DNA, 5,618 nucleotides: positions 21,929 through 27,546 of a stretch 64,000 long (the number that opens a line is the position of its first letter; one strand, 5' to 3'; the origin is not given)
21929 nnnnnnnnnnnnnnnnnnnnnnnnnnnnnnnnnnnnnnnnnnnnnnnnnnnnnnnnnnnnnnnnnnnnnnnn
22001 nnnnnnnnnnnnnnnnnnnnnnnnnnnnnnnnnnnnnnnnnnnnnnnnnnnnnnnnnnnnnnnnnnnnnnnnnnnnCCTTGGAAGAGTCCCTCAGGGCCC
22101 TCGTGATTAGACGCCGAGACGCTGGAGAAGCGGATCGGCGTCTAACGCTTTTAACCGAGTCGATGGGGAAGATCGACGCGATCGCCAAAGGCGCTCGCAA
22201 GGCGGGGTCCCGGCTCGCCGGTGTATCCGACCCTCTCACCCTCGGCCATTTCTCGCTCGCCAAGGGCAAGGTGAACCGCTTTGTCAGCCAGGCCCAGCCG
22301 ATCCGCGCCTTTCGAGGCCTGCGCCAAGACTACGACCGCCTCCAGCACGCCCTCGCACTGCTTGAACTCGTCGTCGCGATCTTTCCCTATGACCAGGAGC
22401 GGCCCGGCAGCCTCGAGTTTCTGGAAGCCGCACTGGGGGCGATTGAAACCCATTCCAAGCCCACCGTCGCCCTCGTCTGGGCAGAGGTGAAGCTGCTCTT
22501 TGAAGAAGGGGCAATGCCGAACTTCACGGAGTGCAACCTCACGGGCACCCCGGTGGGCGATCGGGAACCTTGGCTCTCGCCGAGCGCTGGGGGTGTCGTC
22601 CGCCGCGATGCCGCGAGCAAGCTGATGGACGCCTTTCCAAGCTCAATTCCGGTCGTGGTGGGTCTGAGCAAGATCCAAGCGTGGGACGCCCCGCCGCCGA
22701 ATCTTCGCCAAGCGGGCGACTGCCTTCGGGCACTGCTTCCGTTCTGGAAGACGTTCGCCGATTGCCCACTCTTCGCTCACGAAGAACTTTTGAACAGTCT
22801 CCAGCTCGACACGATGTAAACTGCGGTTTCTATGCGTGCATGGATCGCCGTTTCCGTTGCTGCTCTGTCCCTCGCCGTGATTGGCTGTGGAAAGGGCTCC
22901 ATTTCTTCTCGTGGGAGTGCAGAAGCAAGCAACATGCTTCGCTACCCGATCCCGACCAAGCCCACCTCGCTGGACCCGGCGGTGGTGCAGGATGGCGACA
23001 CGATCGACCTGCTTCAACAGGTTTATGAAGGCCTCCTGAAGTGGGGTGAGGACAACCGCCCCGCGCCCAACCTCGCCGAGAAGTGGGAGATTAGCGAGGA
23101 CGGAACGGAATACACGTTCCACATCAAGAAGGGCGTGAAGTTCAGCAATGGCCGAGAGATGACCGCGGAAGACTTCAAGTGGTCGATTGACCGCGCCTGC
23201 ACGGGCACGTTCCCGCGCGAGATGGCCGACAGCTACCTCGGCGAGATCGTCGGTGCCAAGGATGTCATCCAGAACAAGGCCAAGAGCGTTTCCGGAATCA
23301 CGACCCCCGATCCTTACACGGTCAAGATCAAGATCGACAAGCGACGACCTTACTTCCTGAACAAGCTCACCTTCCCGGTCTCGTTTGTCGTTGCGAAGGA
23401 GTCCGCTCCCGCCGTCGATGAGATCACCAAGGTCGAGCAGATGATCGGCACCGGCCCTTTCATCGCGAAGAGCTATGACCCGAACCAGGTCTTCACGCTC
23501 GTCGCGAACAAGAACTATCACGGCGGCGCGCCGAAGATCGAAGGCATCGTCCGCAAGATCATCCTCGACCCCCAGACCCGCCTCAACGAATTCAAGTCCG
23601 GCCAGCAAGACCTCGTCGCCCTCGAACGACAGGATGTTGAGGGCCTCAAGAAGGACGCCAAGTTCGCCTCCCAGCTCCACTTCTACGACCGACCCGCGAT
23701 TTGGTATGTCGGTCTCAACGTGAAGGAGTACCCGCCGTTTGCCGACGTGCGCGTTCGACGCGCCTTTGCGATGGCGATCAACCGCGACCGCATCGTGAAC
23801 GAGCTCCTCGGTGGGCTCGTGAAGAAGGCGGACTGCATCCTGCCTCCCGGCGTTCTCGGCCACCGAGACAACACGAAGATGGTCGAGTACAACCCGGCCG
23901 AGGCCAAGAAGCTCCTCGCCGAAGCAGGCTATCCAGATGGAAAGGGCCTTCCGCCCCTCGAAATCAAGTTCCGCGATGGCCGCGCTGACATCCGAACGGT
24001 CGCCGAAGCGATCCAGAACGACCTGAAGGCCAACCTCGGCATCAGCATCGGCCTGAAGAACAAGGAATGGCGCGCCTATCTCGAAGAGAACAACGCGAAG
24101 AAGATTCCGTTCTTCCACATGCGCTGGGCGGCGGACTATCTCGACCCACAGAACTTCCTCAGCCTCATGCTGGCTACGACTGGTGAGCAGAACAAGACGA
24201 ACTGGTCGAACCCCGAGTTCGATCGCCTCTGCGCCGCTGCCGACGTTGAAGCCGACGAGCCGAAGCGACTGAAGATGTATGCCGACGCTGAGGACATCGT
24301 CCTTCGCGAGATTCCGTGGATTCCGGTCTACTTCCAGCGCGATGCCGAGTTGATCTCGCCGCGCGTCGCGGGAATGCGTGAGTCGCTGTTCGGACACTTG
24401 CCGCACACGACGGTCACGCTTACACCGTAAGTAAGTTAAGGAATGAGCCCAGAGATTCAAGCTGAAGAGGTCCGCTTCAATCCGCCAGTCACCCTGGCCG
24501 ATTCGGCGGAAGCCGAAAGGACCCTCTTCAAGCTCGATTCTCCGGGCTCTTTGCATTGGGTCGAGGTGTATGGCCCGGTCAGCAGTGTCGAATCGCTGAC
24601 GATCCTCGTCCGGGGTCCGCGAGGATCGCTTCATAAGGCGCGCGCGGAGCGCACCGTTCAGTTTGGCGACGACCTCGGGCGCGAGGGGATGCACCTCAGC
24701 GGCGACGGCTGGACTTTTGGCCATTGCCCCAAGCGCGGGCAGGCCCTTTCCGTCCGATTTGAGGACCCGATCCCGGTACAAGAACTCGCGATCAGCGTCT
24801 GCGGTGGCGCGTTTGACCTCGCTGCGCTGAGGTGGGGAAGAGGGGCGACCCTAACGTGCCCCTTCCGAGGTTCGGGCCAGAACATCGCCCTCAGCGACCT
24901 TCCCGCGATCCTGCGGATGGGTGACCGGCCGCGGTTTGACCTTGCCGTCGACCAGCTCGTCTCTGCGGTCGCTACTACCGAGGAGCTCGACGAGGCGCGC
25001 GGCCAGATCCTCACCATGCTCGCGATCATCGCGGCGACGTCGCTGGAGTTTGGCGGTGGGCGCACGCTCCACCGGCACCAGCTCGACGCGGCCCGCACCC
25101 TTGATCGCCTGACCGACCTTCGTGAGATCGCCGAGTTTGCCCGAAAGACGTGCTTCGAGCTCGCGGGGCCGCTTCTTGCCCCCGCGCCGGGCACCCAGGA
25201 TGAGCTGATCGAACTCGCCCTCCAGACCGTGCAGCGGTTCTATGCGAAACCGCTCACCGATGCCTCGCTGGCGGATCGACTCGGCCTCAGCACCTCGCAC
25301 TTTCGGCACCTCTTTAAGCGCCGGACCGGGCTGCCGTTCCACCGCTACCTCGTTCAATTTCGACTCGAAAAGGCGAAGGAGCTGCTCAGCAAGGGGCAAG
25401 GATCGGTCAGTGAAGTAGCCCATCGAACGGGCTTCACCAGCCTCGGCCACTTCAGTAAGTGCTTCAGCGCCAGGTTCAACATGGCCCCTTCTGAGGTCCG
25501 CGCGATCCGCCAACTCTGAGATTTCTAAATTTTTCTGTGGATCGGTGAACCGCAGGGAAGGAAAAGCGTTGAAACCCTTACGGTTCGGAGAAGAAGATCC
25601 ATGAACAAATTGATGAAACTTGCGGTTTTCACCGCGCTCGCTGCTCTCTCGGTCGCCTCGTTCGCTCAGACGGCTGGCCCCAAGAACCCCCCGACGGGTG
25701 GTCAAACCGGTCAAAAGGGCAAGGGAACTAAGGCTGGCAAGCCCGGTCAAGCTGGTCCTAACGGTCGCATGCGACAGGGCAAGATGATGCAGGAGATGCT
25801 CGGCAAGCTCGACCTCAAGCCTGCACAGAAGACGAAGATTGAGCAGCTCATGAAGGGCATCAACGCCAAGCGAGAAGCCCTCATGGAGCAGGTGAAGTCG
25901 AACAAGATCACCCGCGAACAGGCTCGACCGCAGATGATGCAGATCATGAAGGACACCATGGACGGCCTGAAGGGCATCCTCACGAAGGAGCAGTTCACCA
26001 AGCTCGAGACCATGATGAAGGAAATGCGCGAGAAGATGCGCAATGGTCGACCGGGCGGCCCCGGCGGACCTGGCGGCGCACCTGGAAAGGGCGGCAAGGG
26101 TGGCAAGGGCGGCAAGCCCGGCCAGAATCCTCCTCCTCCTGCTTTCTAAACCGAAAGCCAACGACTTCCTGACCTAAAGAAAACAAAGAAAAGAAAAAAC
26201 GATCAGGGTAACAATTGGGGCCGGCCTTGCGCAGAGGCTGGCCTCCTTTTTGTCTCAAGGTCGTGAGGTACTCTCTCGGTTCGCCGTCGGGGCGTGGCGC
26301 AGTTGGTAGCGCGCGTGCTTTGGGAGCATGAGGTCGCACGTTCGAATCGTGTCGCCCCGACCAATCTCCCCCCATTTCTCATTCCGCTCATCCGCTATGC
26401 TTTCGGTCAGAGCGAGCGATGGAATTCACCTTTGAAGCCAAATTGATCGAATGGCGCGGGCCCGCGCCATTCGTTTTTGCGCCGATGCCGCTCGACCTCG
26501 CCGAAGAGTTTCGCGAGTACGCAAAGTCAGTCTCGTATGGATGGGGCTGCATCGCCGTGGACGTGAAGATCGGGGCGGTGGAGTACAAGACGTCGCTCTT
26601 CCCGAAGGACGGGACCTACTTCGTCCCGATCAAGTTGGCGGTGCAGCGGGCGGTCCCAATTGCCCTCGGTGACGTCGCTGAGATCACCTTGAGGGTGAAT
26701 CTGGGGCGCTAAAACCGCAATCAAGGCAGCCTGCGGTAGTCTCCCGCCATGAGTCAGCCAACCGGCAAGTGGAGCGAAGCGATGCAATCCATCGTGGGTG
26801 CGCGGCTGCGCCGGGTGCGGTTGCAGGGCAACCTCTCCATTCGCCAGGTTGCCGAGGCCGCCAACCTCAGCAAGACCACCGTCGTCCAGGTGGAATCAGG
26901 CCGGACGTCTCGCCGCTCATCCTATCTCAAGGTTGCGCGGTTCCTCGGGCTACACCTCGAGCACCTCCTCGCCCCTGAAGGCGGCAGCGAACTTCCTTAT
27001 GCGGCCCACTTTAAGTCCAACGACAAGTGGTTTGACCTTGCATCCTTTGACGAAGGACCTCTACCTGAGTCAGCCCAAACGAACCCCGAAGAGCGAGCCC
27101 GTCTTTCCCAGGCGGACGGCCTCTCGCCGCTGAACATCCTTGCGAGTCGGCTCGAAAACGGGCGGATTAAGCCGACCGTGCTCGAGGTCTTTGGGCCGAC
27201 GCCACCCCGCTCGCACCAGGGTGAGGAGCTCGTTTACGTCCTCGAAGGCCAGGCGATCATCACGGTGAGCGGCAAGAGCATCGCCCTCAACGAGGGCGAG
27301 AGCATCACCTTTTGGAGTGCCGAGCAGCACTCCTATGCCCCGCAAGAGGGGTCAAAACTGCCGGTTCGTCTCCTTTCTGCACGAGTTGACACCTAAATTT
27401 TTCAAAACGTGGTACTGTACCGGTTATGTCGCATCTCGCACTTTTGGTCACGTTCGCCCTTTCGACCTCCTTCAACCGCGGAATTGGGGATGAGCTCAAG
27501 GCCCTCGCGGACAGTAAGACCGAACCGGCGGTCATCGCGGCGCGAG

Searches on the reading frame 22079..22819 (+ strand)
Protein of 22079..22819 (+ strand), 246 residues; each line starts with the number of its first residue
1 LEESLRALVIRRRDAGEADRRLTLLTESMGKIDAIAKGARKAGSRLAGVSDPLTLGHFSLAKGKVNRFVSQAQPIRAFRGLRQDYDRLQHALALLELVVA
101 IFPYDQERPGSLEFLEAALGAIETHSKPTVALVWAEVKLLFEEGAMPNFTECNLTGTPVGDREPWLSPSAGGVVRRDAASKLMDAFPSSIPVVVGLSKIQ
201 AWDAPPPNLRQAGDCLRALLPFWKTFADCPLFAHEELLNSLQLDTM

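Call 38: search_protein_families(library=pfam, proteins=[window:22079-22819:+], max_evalue=0.001)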
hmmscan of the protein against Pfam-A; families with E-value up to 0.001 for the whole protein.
window:22079-22819:+ (246 aa): 2 families
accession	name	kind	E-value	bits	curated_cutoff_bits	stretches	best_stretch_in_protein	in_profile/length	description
PF11967.14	RecO_N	-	1.5e-17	63.8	27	1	1-78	1-80/80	Recombination protein O N terminal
PF02565.21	RecO_C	-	3.8e-13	49.9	22.1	1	82-219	1-144/157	Recombination protein O C terminal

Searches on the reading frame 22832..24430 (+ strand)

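Call 38: search_protein_families(library=pfam, proteins=[window:22832-24430:+], max_evalue=0.001)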
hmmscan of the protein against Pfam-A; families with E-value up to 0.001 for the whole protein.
window:22832-24430:+ (532 aa): 1 family
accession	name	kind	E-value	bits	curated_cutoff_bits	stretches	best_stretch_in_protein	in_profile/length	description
PF00496.27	SBP_bac_5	-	1.2e-92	311.3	32.4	1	77-452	2-366/368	Bacterial extracellular solute-binding proteins, family 5 Middle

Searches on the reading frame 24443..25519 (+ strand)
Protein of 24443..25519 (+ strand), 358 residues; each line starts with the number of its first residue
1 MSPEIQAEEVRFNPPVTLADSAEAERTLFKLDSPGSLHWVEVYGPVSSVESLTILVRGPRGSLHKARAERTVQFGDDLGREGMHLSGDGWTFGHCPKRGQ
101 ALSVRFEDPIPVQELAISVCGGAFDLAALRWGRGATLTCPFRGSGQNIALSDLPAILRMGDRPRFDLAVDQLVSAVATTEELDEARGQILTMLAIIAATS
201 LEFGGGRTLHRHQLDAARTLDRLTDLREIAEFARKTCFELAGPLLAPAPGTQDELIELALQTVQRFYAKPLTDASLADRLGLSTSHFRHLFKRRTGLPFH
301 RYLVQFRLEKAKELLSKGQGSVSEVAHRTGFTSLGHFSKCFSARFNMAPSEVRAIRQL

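Call 38: search_protein_families(library=pfam, proteins=[window:24443-25519:+], max_evalue=0.001)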
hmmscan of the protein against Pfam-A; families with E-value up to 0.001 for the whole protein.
window:24443-25519:+ (358 aa): 2 families
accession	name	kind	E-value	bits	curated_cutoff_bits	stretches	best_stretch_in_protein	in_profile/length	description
PF12833.13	HTH_18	-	2e-23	82.9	33.6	1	276-354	1-79/80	Helix-turn-helix domain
PF00165.29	HTH_AraC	-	1.1e-12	48.2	26.6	1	321-353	10-41/42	Bacterial regulatory helix-turn-helix proteins, AraC family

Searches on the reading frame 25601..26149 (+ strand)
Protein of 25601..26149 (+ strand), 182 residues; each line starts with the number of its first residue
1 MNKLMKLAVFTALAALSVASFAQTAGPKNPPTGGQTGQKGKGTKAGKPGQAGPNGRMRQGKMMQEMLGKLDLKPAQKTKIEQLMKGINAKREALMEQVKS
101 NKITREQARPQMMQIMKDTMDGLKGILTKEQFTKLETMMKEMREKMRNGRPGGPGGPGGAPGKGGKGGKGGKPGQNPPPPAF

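Call 4: search_protein_families(library=pfam, proteins=[window:25601-26149:+], max_evalue=1)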
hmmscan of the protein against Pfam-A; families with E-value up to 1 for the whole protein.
window:25601-26149:+ (182 aa): 9 families
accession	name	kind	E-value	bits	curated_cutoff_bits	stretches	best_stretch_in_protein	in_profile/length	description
PF07813.17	LTXXQ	-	8.6e-05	23.6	24.3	1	60-138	3-99/100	LTXXQ motif family protein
PF07027.17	DUF1318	-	0.059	14.3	27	1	66-113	21-69/92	Protein of unknown function (DUF1318)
PF14357.11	DUF4404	-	0.13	13.4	27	1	78-125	31-80/83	Domain of unknown function (DUF4404)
PF10239.14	DUF2465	-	0.15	11.9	30.5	1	60-144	118-188/302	Protein of unknown function (DUF2465)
PF15943.11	YdaS_toxin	-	0.26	11.6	30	1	79-111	24-59/65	Bacterial toxin YdaS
PF10253.14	PRCC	-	0.34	12.2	24.3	1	75-109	150-184/189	Mitotic checkpoint regulator, MAD2B-interacting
PF06207.16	DUF1002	-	0.42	10.6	26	1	83-144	142-205/220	Protein of unknown function (DUF1002)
PF13095.12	FTA2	-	0.49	10.5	30.2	1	70-144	112-186/214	Kinetochore Sim4 complex subunit FTA2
PF21526.2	PGRS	-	0.81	10.5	27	1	148-174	36-62/73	PGRS repeats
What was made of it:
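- Checked: The ORF at 25601-26149 scores 23.6 bits against a gathering score of 24.3 (call 4).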

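Call 5: search_protein_families(library=ncbifam, proteins=[window:25601-26149:+], max_evalue=1)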
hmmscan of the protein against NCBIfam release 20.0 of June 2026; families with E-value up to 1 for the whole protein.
window:25601-26149:+ (182 aa): 1 family
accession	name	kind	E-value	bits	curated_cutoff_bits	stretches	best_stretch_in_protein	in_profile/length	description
NF007769.1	PRK10455.1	equivalog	0.00015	22.1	174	1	1-93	1-80/160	ATP-independent periplasmic protein-refolding chaperone Spy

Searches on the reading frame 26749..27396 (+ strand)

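Call 38: search_protein_families(library=pfam, proteins=[window:26749-27396:+], max_evalue=0.001)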
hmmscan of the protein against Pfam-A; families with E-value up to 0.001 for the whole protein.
window:26749-27396:+ (215 aa): 6 families
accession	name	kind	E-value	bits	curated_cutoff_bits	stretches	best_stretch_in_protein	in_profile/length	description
PF07883.17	Cupin_2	-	7.6e-11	42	27.2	1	151-210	11-68/70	Cupin domain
PF01381.28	HTH_3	-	4.5e-10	39.8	23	1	20-72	1-54/55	Helix-turn-helix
PF13560.12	HTH_31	-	5.4e-09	36.7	27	1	17-69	3-57/64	Helix-turn-helix domain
PF02311.25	AraC_binding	-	8e-05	22.8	21.1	1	152-209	17-74/135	AraC-like ligand binding domain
PF12844.13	HTH_19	-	0.00051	20.3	30.2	0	17-75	1-60/64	Helix-turn-helix domain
PF05899.18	Cupin_3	-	0.0008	19.5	23.5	0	159-188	26-56/74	EutQ-like cupin domain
